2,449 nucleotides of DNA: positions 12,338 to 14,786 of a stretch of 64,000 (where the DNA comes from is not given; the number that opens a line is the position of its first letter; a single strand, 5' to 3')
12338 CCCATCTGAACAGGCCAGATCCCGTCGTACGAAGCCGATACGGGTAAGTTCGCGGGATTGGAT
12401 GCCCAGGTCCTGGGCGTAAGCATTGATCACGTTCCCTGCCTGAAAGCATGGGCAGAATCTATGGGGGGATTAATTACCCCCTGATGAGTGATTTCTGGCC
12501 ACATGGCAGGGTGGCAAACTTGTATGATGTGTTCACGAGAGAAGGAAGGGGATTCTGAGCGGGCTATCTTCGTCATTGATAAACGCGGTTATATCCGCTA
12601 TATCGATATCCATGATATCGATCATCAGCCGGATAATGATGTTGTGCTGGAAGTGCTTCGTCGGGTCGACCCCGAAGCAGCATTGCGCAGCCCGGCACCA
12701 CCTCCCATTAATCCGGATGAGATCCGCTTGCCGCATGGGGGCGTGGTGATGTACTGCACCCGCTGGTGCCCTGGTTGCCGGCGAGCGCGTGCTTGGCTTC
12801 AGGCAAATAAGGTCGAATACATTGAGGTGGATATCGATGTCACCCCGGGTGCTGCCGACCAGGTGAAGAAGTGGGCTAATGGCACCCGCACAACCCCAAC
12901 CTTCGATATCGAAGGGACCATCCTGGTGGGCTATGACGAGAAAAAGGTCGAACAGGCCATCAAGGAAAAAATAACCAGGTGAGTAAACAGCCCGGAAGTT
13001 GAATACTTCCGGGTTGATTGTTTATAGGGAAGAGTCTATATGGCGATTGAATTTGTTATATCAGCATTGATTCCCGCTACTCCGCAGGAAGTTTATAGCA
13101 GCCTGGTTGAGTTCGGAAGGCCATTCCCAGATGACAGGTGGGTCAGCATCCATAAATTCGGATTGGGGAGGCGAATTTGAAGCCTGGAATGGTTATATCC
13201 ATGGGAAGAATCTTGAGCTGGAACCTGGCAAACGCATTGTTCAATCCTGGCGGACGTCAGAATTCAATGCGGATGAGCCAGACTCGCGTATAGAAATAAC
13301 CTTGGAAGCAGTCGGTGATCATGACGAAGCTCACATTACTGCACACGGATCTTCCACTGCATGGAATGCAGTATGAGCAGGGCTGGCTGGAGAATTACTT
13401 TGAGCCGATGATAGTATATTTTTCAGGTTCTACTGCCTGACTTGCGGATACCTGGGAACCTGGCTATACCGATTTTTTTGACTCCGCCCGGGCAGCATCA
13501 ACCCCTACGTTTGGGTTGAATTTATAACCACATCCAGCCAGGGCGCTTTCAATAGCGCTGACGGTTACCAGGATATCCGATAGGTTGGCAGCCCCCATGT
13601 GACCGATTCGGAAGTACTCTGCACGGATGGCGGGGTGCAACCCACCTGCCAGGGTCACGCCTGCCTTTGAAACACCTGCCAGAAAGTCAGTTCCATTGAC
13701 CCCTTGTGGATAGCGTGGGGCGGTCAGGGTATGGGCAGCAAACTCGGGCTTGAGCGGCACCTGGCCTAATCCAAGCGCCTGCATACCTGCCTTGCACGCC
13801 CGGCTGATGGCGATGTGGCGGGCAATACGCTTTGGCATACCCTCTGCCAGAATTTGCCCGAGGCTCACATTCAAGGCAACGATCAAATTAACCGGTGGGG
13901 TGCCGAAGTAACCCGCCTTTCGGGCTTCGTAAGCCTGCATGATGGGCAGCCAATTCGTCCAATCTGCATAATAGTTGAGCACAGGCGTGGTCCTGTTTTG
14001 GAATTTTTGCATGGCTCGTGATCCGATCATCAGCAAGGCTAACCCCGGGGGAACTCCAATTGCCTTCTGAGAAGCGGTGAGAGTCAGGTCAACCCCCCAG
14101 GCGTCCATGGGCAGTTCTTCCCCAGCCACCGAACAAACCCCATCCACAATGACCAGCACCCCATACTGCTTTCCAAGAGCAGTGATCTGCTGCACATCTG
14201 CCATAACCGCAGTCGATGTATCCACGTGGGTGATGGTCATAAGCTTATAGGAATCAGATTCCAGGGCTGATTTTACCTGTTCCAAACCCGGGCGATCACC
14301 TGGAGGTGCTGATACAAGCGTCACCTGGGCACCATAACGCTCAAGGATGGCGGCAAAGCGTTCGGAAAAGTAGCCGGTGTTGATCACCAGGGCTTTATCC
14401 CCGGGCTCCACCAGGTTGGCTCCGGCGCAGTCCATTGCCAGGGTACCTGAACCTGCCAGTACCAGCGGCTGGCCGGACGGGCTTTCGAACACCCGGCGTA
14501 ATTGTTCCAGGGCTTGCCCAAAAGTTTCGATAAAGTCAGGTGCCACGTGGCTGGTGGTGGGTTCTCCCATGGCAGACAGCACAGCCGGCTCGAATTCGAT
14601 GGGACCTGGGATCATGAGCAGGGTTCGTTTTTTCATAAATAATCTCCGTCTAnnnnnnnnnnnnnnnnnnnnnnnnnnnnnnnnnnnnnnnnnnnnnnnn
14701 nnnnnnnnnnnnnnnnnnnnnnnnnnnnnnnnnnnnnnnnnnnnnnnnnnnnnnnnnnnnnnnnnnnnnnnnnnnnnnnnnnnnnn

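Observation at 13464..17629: Operon pairing a two-subunit aconitase X with a UbiD-family decarboxylase (the archaeal mevalonate-pathway enzyme pair) plus a class V aminotransferase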

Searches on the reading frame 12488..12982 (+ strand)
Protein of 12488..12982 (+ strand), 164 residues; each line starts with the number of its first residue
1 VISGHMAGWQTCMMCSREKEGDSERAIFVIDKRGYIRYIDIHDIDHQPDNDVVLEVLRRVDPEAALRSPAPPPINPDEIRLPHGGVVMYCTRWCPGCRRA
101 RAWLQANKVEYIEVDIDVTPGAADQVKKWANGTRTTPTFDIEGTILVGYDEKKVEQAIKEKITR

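Call 6: search_protein_families(library=pfam, proteins=[window:12488-12982:+], max_evalue=0.001)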
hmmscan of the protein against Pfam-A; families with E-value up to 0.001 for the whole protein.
window:12488-12982:+ (164 aa): 2 families
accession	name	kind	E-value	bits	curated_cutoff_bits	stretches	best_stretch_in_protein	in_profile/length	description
PF00462.30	Glutaredoxin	-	7.4e-13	48.9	22.9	1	86-143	1-57/60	Glutaredoxin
PF00578.27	AhpC-TSA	-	5.9e-05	23.4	26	0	86-133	30-80/124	AhpC/TSA family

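Call 7: search_protein_families(library=ncbifam, proteins=[window:12488-12982:+], max_evalue=0.001)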
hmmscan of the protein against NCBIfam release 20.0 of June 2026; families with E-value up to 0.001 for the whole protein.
window:12488-12982:+ (164 aa): 14 families
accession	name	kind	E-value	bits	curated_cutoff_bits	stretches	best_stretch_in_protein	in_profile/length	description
TIGR02196.1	GlrX_YruB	hypoth_equivalog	4.9e-17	62.2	88.55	1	86-159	2-74/74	glutaredoxin-like protein, YruB-family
TIGR02200.1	GlrX_actino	hypoth_equivalog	6.2e-12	45.8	89.5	1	86-144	2-61/77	mycoredoxin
NF041212.1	Uxx_star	subfamily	2.9e-11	43.4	66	1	86-150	1-65/70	Uxx-star family glutaredoxin-like (seleno)protein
NF041211.1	gluta_UXX_star_2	equivalog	9.2e-10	38.4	100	1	86-150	1-65/71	UXX-star (seleno)protein family 2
TIGR02181.1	GRX_bact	equivalog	2.2e-09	37.4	90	1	86-151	1-66/80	glutaredoxin 3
NF009210.0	PRK12559.1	equivalog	1.5e-06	28.3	159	1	86-128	2-44/131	transcriptional regulator SpxA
NF045501.1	HUGP_GUXX-star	exception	2.7e-06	27.1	325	1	85-149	166-230/236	HUGP/GUXX-star fusion selenoprotein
NF047338.1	gluta_UXX_star_3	exception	4.7e-06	26.6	97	1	86-139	1-54/70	UXX-star (seleno)protein family 3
NF007923.0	PRK10638.1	equivalog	6.4e-06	26.1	129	1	86-151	4-68/83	glutaredoxin 3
NF002459.0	PRK01655.1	subfamily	1.3e-05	25.2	123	1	86-129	2-45/132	transcriptional regulator Spx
TIGR02190.1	GlrX-dom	hypoth_equivalog_domain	2.3e-05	24.2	99.3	1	86-151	10-73/79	glutaredoxin-family domain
TIGR02194.1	GlrX_NrdH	subfamily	2.4e-05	24.4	85.75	1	86-155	1-69/72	glutaredoxin-like protein NrdH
TIGR01617.1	arsC_related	subfamily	3.5e-05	24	75.05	1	88-132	3-47/117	Spx/MgsR family RNA polymerase-binding regulatory protein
NF041114.2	gluta_UXX_star_1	equivalog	0.00043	20.4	72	1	86-149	1-64/70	UXX-star selenoprotein family 1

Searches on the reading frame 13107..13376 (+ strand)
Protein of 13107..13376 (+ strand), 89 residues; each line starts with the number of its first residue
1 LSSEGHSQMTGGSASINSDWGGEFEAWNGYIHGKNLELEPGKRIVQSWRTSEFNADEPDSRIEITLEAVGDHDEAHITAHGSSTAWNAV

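Call 68: search_protein_families(library=pfam, proteins=[window:13107-13376:+], max_evalue=0.001)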
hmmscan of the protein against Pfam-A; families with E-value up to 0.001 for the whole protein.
window:13107-13376:+ (89 aa): 1 family
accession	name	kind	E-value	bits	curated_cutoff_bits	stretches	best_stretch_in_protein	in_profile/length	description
PF08327.17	AHSA1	-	6.8e-07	30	22.1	1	11-81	23-98/125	Activator of Hsp90 ATPase homolog 1-like protein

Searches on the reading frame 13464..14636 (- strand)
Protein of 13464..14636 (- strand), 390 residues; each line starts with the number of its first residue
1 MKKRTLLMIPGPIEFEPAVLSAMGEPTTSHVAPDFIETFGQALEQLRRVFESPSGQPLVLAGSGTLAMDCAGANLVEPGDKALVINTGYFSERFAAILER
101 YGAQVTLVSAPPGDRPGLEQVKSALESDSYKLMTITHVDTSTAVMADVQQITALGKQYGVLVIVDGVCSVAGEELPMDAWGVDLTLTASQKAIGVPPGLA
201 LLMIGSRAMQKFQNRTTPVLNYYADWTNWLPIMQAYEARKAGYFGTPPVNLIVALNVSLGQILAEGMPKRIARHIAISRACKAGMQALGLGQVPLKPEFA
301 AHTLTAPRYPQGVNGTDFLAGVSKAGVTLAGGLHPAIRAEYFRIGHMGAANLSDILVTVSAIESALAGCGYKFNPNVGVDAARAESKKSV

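Call 6: search_protein_families(library=pfam, proteins=[window:13464-14636:-], max_evalue=0.001)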
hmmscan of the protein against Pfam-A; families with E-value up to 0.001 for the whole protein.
window:13464-14636:- (390 aa): 2 families
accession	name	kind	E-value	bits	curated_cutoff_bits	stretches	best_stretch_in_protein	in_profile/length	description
PF00266.25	Aminotran_5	-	6.7e-25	88.3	21.5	1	27-336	33-342/371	Aminotransferase class-V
PF01053.26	Cys_Met_Meta_PP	-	1.4e-05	24.2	27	1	54-193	66-200/381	Cys/Met metabolism PLP-dependent enzyme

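Call 7: search_protein_families(library=ncbifam, proteins=[window:13464-14636:-], max_evalue=0.001)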
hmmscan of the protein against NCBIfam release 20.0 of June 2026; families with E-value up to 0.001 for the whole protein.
window:13464-14636:- (390 aa): 29 families (the best 25 are shown)
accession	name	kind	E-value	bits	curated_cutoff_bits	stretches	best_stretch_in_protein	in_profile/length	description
NF045640.1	AspGlyoxATaseBhcA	equivalog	7.2e-63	212.8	650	1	1-386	1-384/395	L-aspartate--glyoxylate aminotransferase BhcA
NF046070.1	PyrdoxPyrvTramin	equivalog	1.9e-52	178.3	600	1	4-367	5-365/369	pyridoxamine--pyruvate transaminase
TIGR03301.1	PhnW-AepZ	equivalog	1.6e-41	142.9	360.8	1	6-365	1-354/355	2-aminoethylphosphonate aminotransferase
NF010006.0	PRK13479.1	equivalog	1.4e-32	113.2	296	1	2-367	3-362/369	2-aminoethylphosphonate--pyruvate transaminase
TIGR02326.1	transamin_PhnW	equivalog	1.7e-30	106.3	400.8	1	3-366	2-360/363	2-aminoethylphosphonate--pyruvate transaminase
TIGR01366.1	serC_3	equivalog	5.4e-12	45.6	401.65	1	27-262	31-253/361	phosphoserine transaminase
TIGR01979.1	sufS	subfamily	9.2e-10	37.9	475.1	1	70-262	99-288/403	SufS family cysteine desulfurase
TIGR04343.1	egtE_PLP_lyase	equivalog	1.4e-08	34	400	1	78-282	94-284/370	ergothioneine biosynthesis PLP-dependent enzyme EgtE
TIGR01364.1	serC_1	equivalog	4.1e-08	32.5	443.6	1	28-267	36-257/358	phosphoserine transaminase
NF010611.0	PRK14012.1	equivalog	8.7e-07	28.2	548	1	98-205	116-221/406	IscS subfamily cysteine desulfurase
NF006791.0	PRK09295.1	equivalog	9.7e-07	28.2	661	1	72-211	106-245/406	cysteine desulfurase SufS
TIGR01977.1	am_tr_V_EF2568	hypoth_equivalog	5.9e-06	25.5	377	1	97-206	106-214/376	cysteine desulfurase family protein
TIGR03392.1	FeS_syn_CsdA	equivalog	1e-05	24.9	493.6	1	71-202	98-229/398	cysteine desulfurase CsdA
NF005871.0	PRK07811.1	equivalog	3.6e-05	22.5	513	1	62-194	83-210/389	cystathionine gamma-synthase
TIGR02006.1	IscS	equivalog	3.8e-05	22.9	643.2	1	98-205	112-217/402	IscS subfamily cysteine desulfurase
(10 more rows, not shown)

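Call 40: search_solved_structures(query=window:13464-14636:-, max_evalue=1e-20)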
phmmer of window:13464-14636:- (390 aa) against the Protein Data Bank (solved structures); distinct sequences matched with E-value up to 1e-20: 30.
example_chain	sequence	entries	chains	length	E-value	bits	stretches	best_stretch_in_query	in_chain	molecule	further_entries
2bkw_A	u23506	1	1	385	4.1e-74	253.1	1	6-350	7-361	ALANINE-GLYOXYLATE AMINOTRANSFERASE 1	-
3zrp_A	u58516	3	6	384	3.1e-73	250.2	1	6-381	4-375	SERINE-PYRUVATE AMINOTRANSFERASE (AGXT)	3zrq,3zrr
1vjo_A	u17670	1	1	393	3.3e-53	184.4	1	5-353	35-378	alanine--glyoxylate aminotransferase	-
6pk1_A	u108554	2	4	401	1.1e-47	166.2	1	6-383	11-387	Serine--glyoxylate aminotransferase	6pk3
2huf_A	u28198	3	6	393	1.6e-46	162.3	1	5-351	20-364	Alanine glyoxylate aminotransferase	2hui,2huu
4cbs_A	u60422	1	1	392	1.9e-45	158.8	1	5-370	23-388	SERINE--PYRUVATE AMINOTRANSFERASE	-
4cbr_A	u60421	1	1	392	7.4e-45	156.9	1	5-370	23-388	SERINE--PYRUVATE AMINOTRANSFERASE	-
2ch1_A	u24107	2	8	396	2.3e-44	155.3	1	6-351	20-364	3-HYDROXYKYNURENINE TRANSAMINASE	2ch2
1j04_A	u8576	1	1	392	2.6e-44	155.1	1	5-370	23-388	alanine--glyoxylate aminotransferase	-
1h0c_A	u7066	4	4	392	3.5e-44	154.6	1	5-370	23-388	SERINE--GLYOXYLATE AMINOTRANSFERASE | Serine--pyruvate aminotransferase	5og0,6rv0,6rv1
5f9s_A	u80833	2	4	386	3.5e-44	154.6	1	5-370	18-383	Serine--pyruvate aminotransferase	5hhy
3r9a_A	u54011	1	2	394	3.6e-44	154.6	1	5-370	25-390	Serine--pyruvate aminotransferase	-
7ns7_A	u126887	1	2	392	3.7e-44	154.6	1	5-370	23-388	L-alanine:glyoxylate aminotransferase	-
4kyo_A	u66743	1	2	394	5.5e-44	154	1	5-369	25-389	Serine-pyruvate aminotransferase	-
4kxk_A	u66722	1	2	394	5.6e-44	154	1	5-369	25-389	Serine--pyruvate aminotransferase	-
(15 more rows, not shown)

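Call 60: find_homologous_proteins(query=window:13464-14636:-, max_evalue=1e-30)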
Query window:13464-14636:- (390 aa): 7891 proteins with E <= 1e-30 among 8000 candidates; the best 120 are listed.
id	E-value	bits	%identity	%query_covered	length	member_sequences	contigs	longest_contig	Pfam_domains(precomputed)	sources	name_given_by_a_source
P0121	3.2e-255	864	100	100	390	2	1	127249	PF00266.26,PF01053.27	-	-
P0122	4.7e-234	794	92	100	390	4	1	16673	PF00266.26,PF01053.27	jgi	-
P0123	4.6e-227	771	89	100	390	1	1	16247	PF00266.26,PF01053.27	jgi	jgi:alanine-glyoxylate transaminase/serine-glyoxylate transaminase/serine-pyruvate transaminase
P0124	6.1e-224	761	86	100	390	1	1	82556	PF00155.28,PF00266.26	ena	-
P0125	1.4e-222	757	87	100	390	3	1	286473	PF00266.26,PF01053.27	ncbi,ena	-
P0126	7.2e-222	754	87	100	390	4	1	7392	PF00266.26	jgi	jgi:alanine-glyoxylate transaminase/serine-glyoxylate transaminase/serine-pyruvate transaminase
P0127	9.4e-220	747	86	100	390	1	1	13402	PF00266.26,PF01053.27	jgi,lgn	jgi:alanine-glyoxylate transaminase/serine-glyoxylate transaminase/serine-pyruvate transaminase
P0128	2.8e-219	746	86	99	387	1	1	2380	PF00266.26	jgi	jgi:alanine-glyoxylate transaminase/serine-glyoxylate transaminase/serine-pyruvate transaminase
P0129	9.4e-218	741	85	99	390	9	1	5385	PF00266.26,PF01053.27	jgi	jgi:alanine-glyoxylate transaminase/serine-glyoxylate transaminase/serine-pyruvate transaminase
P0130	4.3e-216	735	84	99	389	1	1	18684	PF00266.26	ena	-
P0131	2.5e-215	733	84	99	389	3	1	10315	PF00266.26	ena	-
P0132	1.2e-214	730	84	99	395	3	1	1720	PF00266.26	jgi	jgi:alanine-glyoxylate transaminase/serine-glyoxylate transaminase/serine-pyruvate transaminase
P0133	2.4e-214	729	84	100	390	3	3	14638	PF00266.26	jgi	jgi:alanine-glyoxylate transaminase/serine-glyoxylate transaminase/serine-pyruvate transaminase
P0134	3.3e-214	729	84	99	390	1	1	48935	PF00266.26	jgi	jgi:alanine-glyoxylate transaminase / serine-glyoxylate transaminase / serine-pyruvate transaminase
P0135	2.2e-213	726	83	99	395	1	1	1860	PF00266.26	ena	-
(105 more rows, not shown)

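Call 61: find_encoding_contigs(protein=P0121, flank=10000, max_places=3)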
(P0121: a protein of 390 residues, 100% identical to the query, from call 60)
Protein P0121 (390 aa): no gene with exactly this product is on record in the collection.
